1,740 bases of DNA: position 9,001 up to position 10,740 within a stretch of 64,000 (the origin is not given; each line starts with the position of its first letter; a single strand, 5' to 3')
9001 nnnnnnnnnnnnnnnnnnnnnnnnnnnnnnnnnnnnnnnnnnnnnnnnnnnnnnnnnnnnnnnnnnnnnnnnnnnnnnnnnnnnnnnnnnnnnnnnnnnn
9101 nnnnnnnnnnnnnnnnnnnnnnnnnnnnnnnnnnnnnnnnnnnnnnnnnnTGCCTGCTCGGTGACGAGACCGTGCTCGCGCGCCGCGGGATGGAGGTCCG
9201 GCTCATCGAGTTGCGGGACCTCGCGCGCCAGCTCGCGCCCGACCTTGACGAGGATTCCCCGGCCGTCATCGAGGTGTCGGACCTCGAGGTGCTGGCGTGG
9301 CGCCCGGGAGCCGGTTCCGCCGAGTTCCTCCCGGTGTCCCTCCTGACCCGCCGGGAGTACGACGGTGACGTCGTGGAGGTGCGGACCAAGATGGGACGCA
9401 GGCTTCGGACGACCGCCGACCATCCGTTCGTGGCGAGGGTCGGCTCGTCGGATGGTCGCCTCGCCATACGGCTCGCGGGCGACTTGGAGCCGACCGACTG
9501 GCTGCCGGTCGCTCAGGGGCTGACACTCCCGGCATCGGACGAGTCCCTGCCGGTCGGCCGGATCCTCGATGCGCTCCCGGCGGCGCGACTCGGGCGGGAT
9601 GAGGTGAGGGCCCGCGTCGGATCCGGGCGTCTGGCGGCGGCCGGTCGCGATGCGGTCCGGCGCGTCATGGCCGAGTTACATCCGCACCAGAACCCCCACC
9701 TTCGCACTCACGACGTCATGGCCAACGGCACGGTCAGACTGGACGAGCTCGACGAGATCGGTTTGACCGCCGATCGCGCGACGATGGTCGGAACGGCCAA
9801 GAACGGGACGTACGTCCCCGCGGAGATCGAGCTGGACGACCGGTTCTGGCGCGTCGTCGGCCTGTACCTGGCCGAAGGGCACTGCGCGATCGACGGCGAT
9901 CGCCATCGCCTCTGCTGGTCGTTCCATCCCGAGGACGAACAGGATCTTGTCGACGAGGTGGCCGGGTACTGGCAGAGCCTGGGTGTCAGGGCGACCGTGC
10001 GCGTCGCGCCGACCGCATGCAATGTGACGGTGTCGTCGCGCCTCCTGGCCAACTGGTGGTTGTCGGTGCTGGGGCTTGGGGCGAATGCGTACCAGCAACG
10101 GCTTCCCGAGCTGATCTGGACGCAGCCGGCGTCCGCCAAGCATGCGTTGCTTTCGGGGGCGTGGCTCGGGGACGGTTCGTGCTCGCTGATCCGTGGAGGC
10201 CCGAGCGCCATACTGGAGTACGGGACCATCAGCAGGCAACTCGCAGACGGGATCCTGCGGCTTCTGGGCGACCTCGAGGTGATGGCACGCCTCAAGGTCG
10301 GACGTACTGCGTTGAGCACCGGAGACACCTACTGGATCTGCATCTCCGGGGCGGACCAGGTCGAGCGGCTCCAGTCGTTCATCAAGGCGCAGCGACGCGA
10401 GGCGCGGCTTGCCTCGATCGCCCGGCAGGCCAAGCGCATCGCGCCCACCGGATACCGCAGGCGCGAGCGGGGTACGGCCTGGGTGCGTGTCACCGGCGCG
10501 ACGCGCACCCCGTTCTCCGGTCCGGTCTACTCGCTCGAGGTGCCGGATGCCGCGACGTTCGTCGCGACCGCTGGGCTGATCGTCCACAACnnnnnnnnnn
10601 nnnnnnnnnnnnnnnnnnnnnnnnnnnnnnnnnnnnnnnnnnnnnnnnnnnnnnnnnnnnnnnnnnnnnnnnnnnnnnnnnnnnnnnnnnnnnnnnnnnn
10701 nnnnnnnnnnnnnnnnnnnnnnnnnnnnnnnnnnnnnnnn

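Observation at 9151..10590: Homing-endonuclease intein inserted exactly at the catalytic cysteine of UDP-glucose 6-dehydrogenase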

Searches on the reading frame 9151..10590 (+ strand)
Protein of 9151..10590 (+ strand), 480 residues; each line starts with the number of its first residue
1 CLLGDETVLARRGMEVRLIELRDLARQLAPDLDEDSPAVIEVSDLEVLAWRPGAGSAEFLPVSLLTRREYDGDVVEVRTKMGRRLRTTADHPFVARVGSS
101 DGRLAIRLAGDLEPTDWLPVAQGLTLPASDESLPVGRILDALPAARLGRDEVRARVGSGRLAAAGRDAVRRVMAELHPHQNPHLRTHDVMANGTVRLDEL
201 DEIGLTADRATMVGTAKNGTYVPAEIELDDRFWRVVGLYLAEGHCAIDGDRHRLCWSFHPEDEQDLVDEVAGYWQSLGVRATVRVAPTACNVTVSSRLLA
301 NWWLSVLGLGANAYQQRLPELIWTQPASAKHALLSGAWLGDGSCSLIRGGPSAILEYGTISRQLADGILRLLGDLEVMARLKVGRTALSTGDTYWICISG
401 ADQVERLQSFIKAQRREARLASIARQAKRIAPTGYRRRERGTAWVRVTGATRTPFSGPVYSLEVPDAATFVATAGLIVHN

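Call 3: search_protein_families(library=pfam, proteins=[window:9151-10590:+], max_evalue=0.1)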
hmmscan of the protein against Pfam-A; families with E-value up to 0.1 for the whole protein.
window:9151-10590:+ (480 aa): 2 families
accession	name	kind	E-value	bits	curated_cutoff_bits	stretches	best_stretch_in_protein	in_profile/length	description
PF14890.11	Intein_splicing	-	2.2e-12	47.5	35.8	1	9-480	3-155/155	Intein splicing domain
PF14528.11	LAGLIDADG_3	-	4.6e-10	40.1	22.5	1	331-409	4-79/82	LAGLIDADG-like domain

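Call 4: search_protein_families(library=ncbifam, proteins=[window:9151-10590:+], max_evalue=0.1)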
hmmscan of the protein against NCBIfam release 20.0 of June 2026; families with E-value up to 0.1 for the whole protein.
window:9151-10590:+ (480 aa): 10 families
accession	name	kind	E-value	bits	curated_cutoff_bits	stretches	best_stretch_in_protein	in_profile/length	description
NF045703.1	rSAM_Tes_intein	exception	1e-27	96.4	1700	1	1-480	156-610/1040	tetraether lipid synthase Tes, intein-containing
NF005852.0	PRK07773.1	equivalog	1.5e-10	40.1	780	1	299-419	580-702/886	replicative DNA helicase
NF011491.0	PRK14898.1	equivalog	2.6e-10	39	783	1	4-380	79-383/860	DNA-directed RNA polymerase subunit A''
TIGR01445.1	intein_Nterm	domain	4.2e-09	37.3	24.5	1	1-94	1-82/83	intein N-terminal splicing region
NF011303.0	PRK14715.1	equivalog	7.1e-07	26.7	1585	1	231-345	1119-1229/1627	DNA-directed DNA polymerase II large subunit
NF038098.1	GyrA_w_intein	exception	1e-06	27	1850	1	310-383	316-388/1232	intein-containing DNA gyrase subunit A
TIGR01443.1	intein_Cterm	domain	0.00094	19.4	15.6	1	458-480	1-23/24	intein C-terminal splicing region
NF003159.0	PRK04132.1-4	equivalog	0.0045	15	999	1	1-131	60-178/852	replication factor C small subunit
NF038162.1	RtcB_rel_intein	exception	0.012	13.6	1150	0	51-99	127-175/961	intein-containing RtcB family protein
NF003158.0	PRK04132.1-3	equivalog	0.055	10.5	1750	1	60-124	112-173/1437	replication factor C small subunit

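Call 5: find_homologous_proteins(query=window:9151-10590:+, max_evalue=0.00001)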
Query window:9151-10590:+ (480 aa): 525 proteins with E <= 0.00001 among 8000 candidates; the best 120 are listed.
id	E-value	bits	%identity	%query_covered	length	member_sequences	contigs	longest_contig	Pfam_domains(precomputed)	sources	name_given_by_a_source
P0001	4.3e-148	513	55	93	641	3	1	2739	PF14528.12,PF03720.23,PF14890.12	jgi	jgi:UDPglucose 6-dehydrogenase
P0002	5.9e-146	505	54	100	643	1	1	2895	PF14528.12,PF03720.23,PF14890.12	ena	-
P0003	5.5e-142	492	51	100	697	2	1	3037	PF00984.25,PF14528.12,PF03720.23,PF14890.12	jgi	jgi:UDPglucose 6-dehydrogenase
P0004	3.9e-141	490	54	100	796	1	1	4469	PF00984.25,PF14528.12,PF03721.21,PF03720.23,PF14890.12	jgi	jgi:UDPglucose 6-dehydrogenase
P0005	4.4e-141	489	52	100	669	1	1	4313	PF05204.20,PF00984.25,PF14528.12,PF03720.23,PF14890.12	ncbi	ncbi:MAG: UDP binding domain-containing protein, partial [Gaiellaceae bacterium]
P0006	6.6e-141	489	53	100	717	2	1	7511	PF00984.25,PF14528.12,PF03720.23,PF14890.12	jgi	jgi:UDPglucose 6-dehydrogenase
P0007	1.0e-140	488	54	100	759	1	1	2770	PF00984.25,PF14528.12,PF03721.21,PF03720.23,PF14890.12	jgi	jgi:UDPglucose 6-dehydrogenase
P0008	7.9e-140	485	53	100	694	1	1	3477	PF00984.25,PF14528.12,PF03720.23,PF14890.12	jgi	jgi:UDPglucose 6-dehydrogenase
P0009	5.0e-139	483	54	98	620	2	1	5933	PF14528.12,PF03720.23,PF14890.12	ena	-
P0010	5.8e-139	482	51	100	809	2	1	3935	PF00984.25,PF14528.12,PF03721.21,PF03720.23,PF14890.12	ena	-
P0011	9.1e-139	482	52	100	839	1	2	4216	PF00984.25,PF14528.12,PF03721.21,PF03720.23,PF14890.12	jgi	jgi:UDPglucose 6-dehydrogenase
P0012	1.0e-138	482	50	100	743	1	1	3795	PF00984.25,PF14528.12,PF03721.21,PF14890.12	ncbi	ncbi:MAG: nucleotide sugar dehydrogenase, partial [Gaiellales bacterium]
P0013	2.2e-136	474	50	100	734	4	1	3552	PF00984.25,PF14528.12,PF03720.23,PF14890.12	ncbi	ncbi:MAG: UDPglucose 6-dehydrogenase, partial [bacterium]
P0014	3.5e-136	473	51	100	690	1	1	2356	PF00984.25,PF14528.12,PF03720.23,PF14890.12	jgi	jgi:UDPglucose 6-dehydrogenase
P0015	4.9e-136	473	51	100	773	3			PF00984.25,PF14528.12,PF03721.21,PF14890.12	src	-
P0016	6.9e-136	472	52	100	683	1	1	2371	PF00984.25,PF14528.12,PF03720.23,PF14890.12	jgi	jgi:UDPglucose 6-dehydrogenase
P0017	7.9e-136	472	51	100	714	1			PF00984.25,PF14528.12,PF03721.21,PF14890.12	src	-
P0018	1.6e-135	471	50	100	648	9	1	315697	PF00984.25,PF14528.12,PF14890.12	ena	-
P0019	1.4e-134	468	51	99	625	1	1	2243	PF14528.12,PF03720.23,PF14890.12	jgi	jgi:UDPglucose 6-dehydrogenase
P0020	1.6e-133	464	48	100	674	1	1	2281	PF00984.25,PF14528.12,PF03720.23,PF14890.12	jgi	jgi:UDPglucose 6-dehydrogenase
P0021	8.3e-133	462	50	100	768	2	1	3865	PF00984.25,PF14528.12,PF03721.21,PF03720.23,PF14890.12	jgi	jgi:UDPglucose 6-dehydrogenase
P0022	1.5e-132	461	54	88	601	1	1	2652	PF14528.12,PF03720.23,PF14890.12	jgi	jgi:UDPglucose 6-dehydrogenase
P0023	2.4e-132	461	51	100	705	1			PF00984.25,PF14528.12,PF03720.23,PF14890.12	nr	nr:hypothetical protein [Thermoleophilaceae bacterium]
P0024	6.3e-132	459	51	100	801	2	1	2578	PF00984.25,PF14528.12,PF03721.21,PF03720.23,PF14890.12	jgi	jgi:UDPglucose 6-dehydrogenase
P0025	2.8e-131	457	49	100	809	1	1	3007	PF00984.25,PF14528.12,PF03721.21,PF03720.23,PF14890.12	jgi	jgi:UDPglucose 6-dehydrogenase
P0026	4.6e-131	456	50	100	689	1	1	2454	PF00984.25,PF14528.12,PF03720.23,PF14890.12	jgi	jgi:UDPglucose 6-dehydrogenase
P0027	7.2e-131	456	48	100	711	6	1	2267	PF00984.25,PF14528.12,PF03720.23,PF14890.12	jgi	jgi:UDPglucose 6-dehydrogenase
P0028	1.6e-130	455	49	100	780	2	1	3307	PF00984.25,PF14528.12,PF03721.21,PF03720.23,PF14890.12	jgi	jgi:UDPglucose 6-dehydrogenase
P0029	4.8e-130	453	52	100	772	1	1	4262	PF00984.25,PF14528.12,PF03721.21,PF03720.23,PF14890.12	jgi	jgi:UDPglucose 6-dehydrogenase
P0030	6.0e-130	453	51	100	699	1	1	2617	PF00984.25,PF14528.12,PF03720.23,PF14890.12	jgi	jgi:UDPglucose 6-dehydrogenase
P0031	9.5e-130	452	49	100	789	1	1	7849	PF00984.25,PF14528.12,PF03721.21,PF03720.23,PF14890.12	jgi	jgi:UDPglucose 6-dehydrogenase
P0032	4.1e-129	450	51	100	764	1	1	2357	PF00984.25,PF14528.12,PF03721.21,PF03720.23,PF14890.12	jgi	jgi:UDPglucose 6-dehydrogenase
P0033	4.6e-129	450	50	100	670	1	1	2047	PF00984.25,PF14528.12,PF03720.23,PF14890.12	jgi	jgi:UDPglucose 6-dehydrogenase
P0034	6.0e-129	449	50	100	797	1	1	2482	PF00984.25,PF14528.12,PF03721.21,PF03720.23,PF14890.12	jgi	jgi:UDPglucose 6-dehydrogenase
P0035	2.0e-128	448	51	100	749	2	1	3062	PF00984.25,PF14528.12,PF03720.23,PF14890.12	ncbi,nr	ncbi:MAG: UDPglucose 6-dehydrogenase, partial [Solirubrobacteraceae bacterium]|nr:UDPglucose 6-dehyd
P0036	6.0e-128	446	52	100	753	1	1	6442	PF00984.25,PF14528.12,PF03720.23,PF14890.12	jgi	jgi:UDPglucose 6-dehydrogenase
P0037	6.7e-128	446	52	96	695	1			PF00984.25,PF14528.12,PF03721.21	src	-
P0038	7.1e-128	446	50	100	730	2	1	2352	PF00984.25,PF14528.12,PF03721.21,PF03720.23,PF14890.12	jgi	jgi:UDPglucose 6-dehydrogenase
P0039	7.2e-128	446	51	100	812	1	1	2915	PF00984.25,PF14528.12,PF03721.21,PF03720.23,PF14890.12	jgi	jgi:UDPglucose 6-dehydrogenase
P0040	1.5e-127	445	52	92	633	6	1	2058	PF14528.12,PF03720.23,PF14890.12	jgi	jgi:UDPglucose 6-dehydrogenase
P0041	1.7e-127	445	50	100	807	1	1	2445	PF00984.25,PF14528.12,PF03721.21,PF03720.23,PF14890.12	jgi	jgi:UDPglucose 6-dehydrogenase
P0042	3.4e-127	444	51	100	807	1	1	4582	PF01266.31,PF00984.25,PF02254.25,PF07992.21,PF14528.12,PF03721.21,PF03720.23,PF02737.25,PF14890.12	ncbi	-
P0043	6.4e-127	443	50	100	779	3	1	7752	PF00984.25,PF14528.12,PF03721.21,PF03720.23,PF14890.12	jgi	jgi:UDPglucose 6-dehydrogenase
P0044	1.2e-126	442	50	100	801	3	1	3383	PF00984.25,PF14528.12,PF03721.21,PF03720.23,PF14890.12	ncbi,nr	ncbi:MAG TPA: UDP binding domain-containing protein, partial [Gaiella sp.]|nr:UDP binding domain-con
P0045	1.6e-126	441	49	100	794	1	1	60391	PF00984.25,PF14528.12,PF03721.21,PF03720.23,PF14890.12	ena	-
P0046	3.6e-126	440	50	100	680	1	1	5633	PF00984.25,PF14528.12,PF03720.23,PF14890.12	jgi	jgi:UDPglucose 6-dehydrogenase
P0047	4.5e-126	440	49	100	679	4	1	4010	PF00984.25,PF14528.12,PF03720.23,PF14890.12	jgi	jgi:UDPglucose 6-dehydrogenase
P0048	4.7e-126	440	51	100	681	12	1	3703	PF00984.25,PF14528.12,PF03720.23,PF14890.12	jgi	jgi:UDPglucose 6-dehydrogenase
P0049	5.3e-126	440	50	100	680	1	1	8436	PF00984.25,PF14528.12,PF03720.23,PF14890.12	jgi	jgi:UDPglucose 6-dehydrogenase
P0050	6.7e-126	439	49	100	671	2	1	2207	PF00984.25,PF14528.12,PF03720.23,PF14890.12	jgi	jgi:UDPglucose 6-dehydrogenase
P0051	1.4e-125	438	51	100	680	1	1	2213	PF00984.25,PF14528.12,PF03720.23,PF14890.12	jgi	jgi:UDPglucose 6-dehydrogenase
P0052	2.3e-124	434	48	100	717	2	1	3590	PF00984.25,PF14528.12,PF03720.23,PF14890.12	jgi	-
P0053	2.9e-124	434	50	100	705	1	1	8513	PF00984.25,PF14528.12,PF03720.23,PF14890.12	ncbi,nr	ncbi:MAG TPA: UDP binding domain-containing protein, partial [Candidatus Dormibacteraeota bacterium]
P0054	4.0e-124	434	48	100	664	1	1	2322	PF00984.25,PF14528.12,PF03720.23,PF14890.12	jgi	jgi:UDPglucose 6-dehydrogenase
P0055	5.5e-124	433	50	100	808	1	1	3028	PF00984.25,PF14528.12,PF03721.21,PF03720.23,PF14890.12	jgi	-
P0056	1.3e-123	432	48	100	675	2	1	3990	PF00984.25,PF14528.12,PF03720.23,PF14890.12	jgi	jgi:UDPglucose 6-dehydrogenase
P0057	4.0e-123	430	50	100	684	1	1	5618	PF00984.25,PF14528.12,PF03720.23,PF14890.12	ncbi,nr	ncbi:MAG TPA: UDP binding domain-containing protein, partial [Candidatus Dormibacteraeota bacterium]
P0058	7.5e-123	429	52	87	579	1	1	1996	PF00984.25,PF14528.12,PF03720.23,PF14890.12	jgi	jgi:UDPglucose 6-dehydrogenase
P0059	2.2e-122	428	49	100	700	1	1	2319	PF00984.25,PF14528.12,PF03720.23,PF14890.12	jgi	jgi:UDPglucose 6-dehydrogenase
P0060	3.5e-122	427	51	92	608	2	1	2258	PF14528.12,PF03720.23,PF14890.12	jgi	jgi:UDPglucose 6-dehydrogenase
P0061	4.2e-122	427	51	100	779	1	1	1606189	PF00984.25,PF14528.12,PF03721.21,PF14890.12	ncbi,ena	-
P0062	4.4e-122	427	48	100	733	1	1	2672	PF00984.25,PF14528.12,PF03720.23,PF14890.12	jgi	jgi:UDPglucose 6-dehydrogenase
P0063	1.2e-121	425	50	100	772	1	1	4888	PF00984.25,PF14528.12,PF03721.21,PF03720.23,PF14890.12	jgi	jgi:UDPglucose 6-dehydrogenase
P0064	1.2e-121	425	57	78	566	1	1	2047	PF00984.25,PF14528.12,PF03720.23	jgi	jgi:UDPglucose 6-dehydrogenase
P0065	1.6e-121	425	53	85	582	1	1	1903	PF14528.12,PF03720.23,PF14890.12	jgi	jgi:UDPglucose 6-dehydrogenase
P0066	1.6e-121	425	51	91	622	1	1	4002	PF14528.12,PF03720.23,PF14890.12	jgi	jgi:UDPglucose 6-dehydrogenase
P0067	2.5e-121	424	50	99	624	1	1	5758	PF14528.12,PF03720.23,PF14890.12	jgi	jgi:UDPglucose 6-dehydrogenase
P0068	3.6e-121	424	48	100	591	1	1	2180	PF00984.25,PF14528.12,PF03720.23,PF14890.12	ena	-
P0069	4.0e-121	424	56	85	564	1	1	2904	PF14528.12,PF03720.23,PF14890.12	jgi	jgi:UDPglucose 6-dehydrogenase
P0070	6.0e-121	423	49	100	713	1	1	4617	PF00984.25,PF14528.12,PF03720.23,PF14890.12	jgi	jgi:UDPglucose 6-dehydrogenase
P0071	1.5e-120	422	48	100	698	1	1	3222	PF00984.25,PF14528.12,PF03720.23,PF14890.12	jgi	jgi:UDPglucose 6-dehydrogenase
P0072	1.6e-120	422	50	91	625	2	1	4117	PF14528.12,PF03720.23,PF14890.12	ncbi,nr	ncbi:MAG: hypothetical protein M3527_03615 [Actinomycetota bacterium]|nr:hypothetical protein [Actin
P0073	3.8e-120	420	56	57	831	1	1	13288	PF00984.25,PF14528.12,PF03721.21,PF03720.23,PF14890.12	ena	-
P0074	5.1e-120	420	48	100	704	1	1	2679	PF00984.25,PF14528.12,PF03720.23,PF14890.12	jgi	jgi:UDPglucose 6-dehydrogenase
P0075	5.9e-120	420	48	100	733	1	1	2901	PF00984.25,PF14528.12,PF03720.23,PF14890.12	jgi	jgi:UDPglucose 6-dehydrogenase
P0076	6.1e-120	420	51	91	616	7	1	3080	PF14528.12,PF03720.23,PF14890.12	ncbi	ncbi:MAG: UDPglucose 6-dehydrogenase, partial [Acidimicrobiaceae bacterium]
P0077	8.3e-120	419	48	99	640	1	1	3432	PF14528.12,PF03720.23,PF14890.12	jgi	jgi:UDPglucose 6-dehydrogenase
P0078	1.0e-119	419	51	91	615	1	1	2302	PF14528.12,PF03720.23,PF14890.12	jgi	jgi:UDPglucose 6-dehydrogenase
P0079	1.8e-119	418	53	88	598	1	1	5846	PF14528.12,PF03720.23,PF14890.12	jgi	jgi:UDPglucose 6-dehydrogenase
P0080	1.9e-119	418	47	100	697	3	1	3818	PF00984.25,PF14528.12,PF03720.23,PF14890.12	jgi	jgi:UDPglucose 6-dehydrogenase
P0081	2.2e-119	418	52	95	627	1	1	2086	PF14528.12,PF03720.23,PF14890.12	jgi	jgi:UDPglucose 6-dehydrogenase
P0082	2.5e-119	418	50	90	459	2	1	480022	PF14528.12,PF14890.12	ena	-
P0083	3.3e-119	417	46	100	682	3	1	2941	PF00984.25,PF14528.12,PF03720.23,PF14890.12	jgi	jgi:UDP-glucose 6-dehydrogenase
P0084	4.2e-119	417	48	90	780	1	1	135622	PF00984.25,PF14528.12,PF03721.21,PF14890.12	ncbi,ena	-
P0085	1.5e-118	415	47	99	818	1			PF14528.12,PF03721.21,PF03720.23,PF14890.12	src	-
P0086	1.7e-118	415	45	100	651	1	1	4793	PF00984.25,PF14528.12,PF03720.23,PF14890.12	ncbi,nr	ncbi:MAG: hypothetical protein JWO68_2398, partial [Actinomycetia bacterium]|nr:hypothetical protein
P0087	2.2e-118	415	48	99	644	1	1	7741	PF00984.25,PF14528.12,PF03720.23,PF14890.12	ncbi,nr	ncbi:MAG TPA: UDP binding domain-containing protein, partial [Solirubrobacteraceae bacterium]|nr:UDP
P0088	2.5e-118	414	56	78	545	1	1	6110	PF14528.12,PF03720.23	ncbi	-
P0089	7.2e-118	413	47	93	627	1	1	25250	PF14528.12,PF03720.23,PF14890.12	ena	-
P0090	8.0e-118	413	48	100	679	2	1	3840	PF00984.25,PF14528.12,PF03720.23,PF14890.12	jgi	jgi:UDPglucose 6-dehydrogenase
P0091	8.9e-118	413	47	100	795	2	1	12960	PF00984.25,PF14528.12,PF03721.21,PF03720.23,PF14890.12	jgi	jgi:UDPglucose 6-dehydrogenase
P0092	1.2e-117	412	53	85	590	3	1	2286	PF00984.25,PF14528.12,PF03720.23,PF14890.12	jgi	jgi:UDPglucose 6-dehydrogenase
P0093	2.1e-117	411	49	99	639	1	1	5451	PF14528.12,PF03720.23,PF14890.12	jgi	jgi:UDPglucose 6-dehydrogenase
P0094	2.1e-117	411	48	95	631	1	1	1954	PF14528.12,PF03720.23,PF14890.12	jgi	jgi:UDPglucose 6-dehydrogenase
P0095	4.5e-117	410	46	100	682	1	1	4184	PF00984.25,PF14528.12,PF03720.23,PF14890.12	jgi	jgi:UDPglucose 6-dehydrogenase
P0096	5.3e-117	410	45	100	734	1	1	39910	PF00984.25,PF14528.12,PF03720.23,PF14890.12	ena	-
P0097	7.7e-117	409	46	100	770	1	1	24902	PF00984.25,PF14528.12,PF03721.21,PF03720.23,PF14890.12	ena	-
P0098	8.3e-117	409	47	99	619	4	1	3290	PF14528.12,PF03720.23,PF14890.12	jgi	jgi:UDPglucose 6-dehydrogenase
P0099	1.1e-116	409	54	78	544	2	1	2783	PF14528.12,PF03720.23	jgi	jgi:UDPglucose 6-dehydrogenase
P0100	1.9e-116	408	45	100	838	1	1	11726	PF00984.25,PF14528.12,PF03721.21,PF03720.23,PF14890.12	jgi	jgi:UDPglucose 6-dehydrogenase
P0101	2.2e-116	408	47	100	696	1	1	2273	PF00984.25,PF14528.12,PF03720.23,PF14890.12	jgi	jgi:UDPglucose 6-dehydrogenase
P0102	3.9e-116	407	49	95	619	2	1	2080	PF14528.12,PF03720.23,PF14890.12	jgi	jgi:UDPglucose 6-dehydrogenase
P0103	4.1e-116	407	47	99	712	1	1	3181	PF00984.25,PF14528.12,PF03720.23,PF14890.12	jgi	jgi:UDPglucose 6-dehydrogenase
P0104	4.7e-116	407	47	94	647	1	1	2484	PF14528.12,PF03720.23,PF14890.12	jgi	jgi:UDPglucose 6-dehydrogenase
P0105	8.1e-116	406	46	100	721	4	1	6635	PF00984.25,PF14528.12,PF03720.23,PF14890.12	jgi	jgi:UDPglucose 6-dehydrogenase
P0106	8.8e-116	406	52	86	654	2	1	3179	PF00984.25,PF14528.12,PF03721.21,PF14890.12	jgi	jgi:UDPglucose 6-dehydrogenase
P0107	9.7e-116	406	50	91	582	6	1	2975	PF14528.12,PF03720.23,PF14890.12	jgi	jgi:UDPglucose 6-dehydrogenase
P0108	2.1e-115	405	50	91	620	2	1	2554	PF14528.12,PF03720.23,PF14890.12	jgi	-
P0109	2.6e-115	404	52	83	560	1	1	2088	PF14528.12,PF03720.23,PF14890.12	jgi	jgi:UDPglucose 6-dehydrogenase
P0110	2.7e-115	404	46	100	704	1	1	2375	PF00984.25,PF14528.12,PF03720.23,PF14890.12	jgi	jgi:UDPglucose 6-dehydrogenase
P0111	4.4e-115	404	51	88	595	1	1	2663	PF14528.12,PF03720.23,PF14890.12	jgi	jgi:UDPglucose 6-dehydrogenase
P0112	6.0e-115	403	47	93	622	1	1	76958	PF00984.25,PF14528.12,PF03720.23,PF14890.12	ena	-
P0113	1.1e-114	402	46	100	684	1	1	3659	PF00984.25,PF14528.12,PF03720.23,PF14890.12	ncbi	ncbi:MAG: UDP binding domain-containing protein, partial [Solirubrobacteraceae bacterium]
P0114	1.7e-114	402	47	100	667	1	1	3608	PF00984.25,PF14528.12,PF03720.23,PF14890.12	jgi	jgi:UDPglucose 6-dehydrogenase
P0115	3.9e-114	401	45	99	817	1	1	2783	PF00984.25,PF14528.12,PF03721.21,PF03720.23,PF14890.12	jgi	jgi:UDPglucose 6-dehydrogenase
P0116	4.9e-114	400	51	86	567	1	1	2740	PF00984.25,PF14528.12,PF03720.23,PF14890.12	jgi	jgi:UDPglucose 6-dehydrogenase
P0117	1.1e-113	399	47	100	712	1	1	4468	PF00984.25,PF14528.12,PF03720.23,PF14890.12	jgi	jgi:UDPglucose 6-dehydrogenase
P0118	1.4e-113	399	51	86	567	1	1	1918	PF00984.25,PF14528.12,PF03720.23,PF14890.12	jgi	jgi:UDPglucose 6-dehydrogenase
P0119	1.7e-113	398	47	100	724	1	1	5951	PF00984.25,PF14528.12,PF03720.23,PF14890.12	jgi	jgi:UDPglucose 6-dehydrogenase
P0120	2.0e-113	398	46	92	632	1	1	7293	PF14528.12,PF03720.23,PF14890.12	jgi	jgi:UDPglucose 6-dehydrogenase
